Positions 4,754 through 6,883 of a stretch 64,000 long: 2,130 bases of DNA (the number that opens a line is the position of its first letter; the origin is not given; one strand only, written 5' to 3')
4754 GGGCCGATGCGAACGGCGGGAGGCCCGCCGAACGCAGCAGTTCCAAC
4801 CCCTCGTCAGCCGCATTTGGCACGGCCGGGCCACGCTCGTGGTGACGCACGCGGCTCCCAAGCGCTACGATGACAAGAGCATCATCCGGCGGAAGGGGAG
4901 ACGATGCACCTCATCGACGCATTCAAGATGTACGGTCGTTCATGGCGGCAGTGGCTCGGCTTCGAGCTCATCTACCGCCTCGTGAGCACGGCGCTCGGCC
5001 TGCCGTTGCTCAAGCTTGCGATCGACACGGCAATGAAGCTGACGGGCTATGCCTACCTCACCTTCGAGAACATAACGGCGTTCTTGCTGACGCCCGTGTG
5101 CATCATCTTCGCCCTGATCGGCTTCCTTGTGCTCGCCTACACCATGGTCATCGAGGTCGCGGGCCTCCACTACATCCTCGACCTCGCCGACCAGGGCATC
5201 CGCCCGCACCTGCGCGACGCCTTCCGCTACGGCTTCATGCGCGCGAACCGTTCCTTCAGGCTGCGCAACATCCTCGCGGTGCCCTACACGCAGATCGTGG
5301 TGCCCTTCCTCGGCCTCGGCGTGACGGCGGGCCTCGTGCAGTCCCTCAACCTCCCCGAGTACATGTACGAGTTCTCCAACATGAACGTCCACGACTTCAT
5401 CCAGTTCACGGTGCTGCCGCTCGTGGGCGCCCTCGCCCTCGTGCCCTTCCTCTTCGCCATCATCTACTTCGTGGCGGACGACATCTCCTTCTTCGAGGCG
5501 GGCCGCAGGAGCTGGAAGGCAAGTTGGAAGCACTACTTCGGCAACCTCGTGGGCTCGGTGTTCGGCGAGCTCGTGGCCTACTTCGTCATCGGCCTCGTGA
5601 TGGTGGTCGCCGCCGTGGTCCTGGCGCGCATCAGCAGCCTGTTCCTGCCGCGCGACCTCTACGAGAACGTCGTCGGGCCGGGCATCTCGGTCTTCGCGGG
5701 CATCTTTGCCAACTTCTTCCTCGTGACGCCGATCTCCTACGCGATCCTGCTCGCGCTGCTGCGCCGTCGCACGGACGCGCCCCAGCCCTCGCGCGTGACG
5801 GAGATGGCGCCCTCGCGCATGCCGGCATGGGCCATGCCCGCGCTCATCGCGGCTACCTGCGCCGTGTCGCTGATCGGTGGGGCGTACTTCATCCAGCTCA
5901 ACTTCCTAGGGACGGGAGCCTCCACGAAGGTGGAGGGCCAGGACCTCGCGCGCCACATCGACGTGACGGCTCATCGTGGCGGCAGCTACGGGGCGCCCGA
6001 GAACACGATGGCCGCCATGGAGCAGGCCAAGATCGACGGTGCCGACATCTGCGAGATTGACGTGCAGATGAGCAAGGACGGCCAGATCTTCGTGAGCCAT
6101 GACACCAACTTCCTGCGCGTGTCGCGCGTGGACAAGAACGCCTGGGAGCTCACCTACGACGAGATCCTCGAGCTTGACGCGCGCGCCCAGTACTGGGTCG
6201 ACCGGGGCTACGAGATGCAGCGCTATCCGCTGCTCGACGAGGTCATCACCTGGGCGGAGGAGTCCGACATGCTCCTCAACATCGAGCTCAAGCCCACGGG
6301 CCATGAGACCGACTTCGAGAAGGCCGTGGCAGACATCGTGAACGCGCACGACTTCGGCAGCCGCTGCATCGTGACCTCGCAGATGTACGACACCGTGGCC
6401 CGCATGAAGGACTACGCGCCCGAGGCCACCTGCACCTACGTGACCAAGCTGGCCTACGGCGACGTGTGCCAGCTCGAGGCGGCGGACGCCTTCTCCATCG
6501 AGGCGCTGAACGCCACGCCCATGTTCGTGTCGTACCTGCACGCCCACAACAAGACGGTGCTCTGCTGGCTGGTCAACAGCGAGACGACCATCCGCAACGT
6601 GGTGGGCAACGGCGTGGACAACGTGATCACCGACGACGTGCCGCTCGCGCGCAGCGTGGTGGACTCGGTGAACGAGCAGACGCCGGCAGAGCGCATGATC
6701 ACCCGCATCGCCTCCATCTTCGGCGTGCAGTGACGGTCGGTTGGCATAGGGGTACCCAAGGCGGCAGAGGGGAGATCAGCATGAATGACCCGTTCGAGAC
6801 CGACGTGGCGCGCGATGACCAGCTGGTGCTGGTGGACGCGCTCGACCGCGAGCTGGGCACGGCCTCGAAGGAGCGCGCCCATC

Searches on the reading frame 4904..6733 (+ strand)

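Call 3: search_protein_families(library=pfam, proteins=[window:4904-6733:+], max_evalue=1)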
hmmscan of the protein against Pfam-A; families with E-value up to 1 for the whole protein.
window:4904-6733:+ (609 aa): 3 families
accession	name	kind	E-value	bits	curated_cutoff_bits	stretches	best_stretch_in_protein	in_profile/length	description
PF03009.23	GDPD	-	1.1e-32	114.5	23.6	1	357-579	1-242/244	Glycerophosphoryl diester phosphodiesterase family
PF10110.14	GPDPase_memb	-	4.8e-22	78.5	29.6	1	6-284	4-280/321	Membrane domain of glycerophosphoryl diester phosphodiesterase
PF13653.12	GDPD_2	-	0.0012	19.7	27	1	555-580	5-30/30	Glycerophosphoryl diester phosphodiesterase family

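Call 4: search_protein_families(library=ncbifam, proteins=[window:4904-6733:+], max_evalue=1)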
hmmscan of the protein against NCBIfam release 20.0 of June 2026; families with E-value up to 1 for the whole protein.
window:4904-6733:+ (609 aa): 5 families
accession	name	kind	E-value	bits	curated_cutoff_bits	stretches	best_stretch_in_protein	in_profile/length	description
NF006989.0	PRK09454.1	equivalog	3.2e-32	111.8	264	1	354-581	12-243/251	glycerophosphodiester phosphodiesterase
NF053857.1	LysphglycPlipDStph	equivalog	4.9e-13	49.1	450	1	354-507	48-208/305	lysophosphatidylglycerol phospholipase D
NF008354.0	PRK11143.1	equivalog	2.5e-07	29.9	254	1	354-411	33-90/359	glycerophosphodiester phosphodiesterase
NF041304.3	AvrBs2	equivalog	9.7e-05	20.5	1000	1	353-407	270-327/716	type III secretion system effector avirulence protein AvrBs2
NF052375.1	antisigma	equivalog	0.17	11.9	100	1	287-342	64-114/217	anti-sigma factor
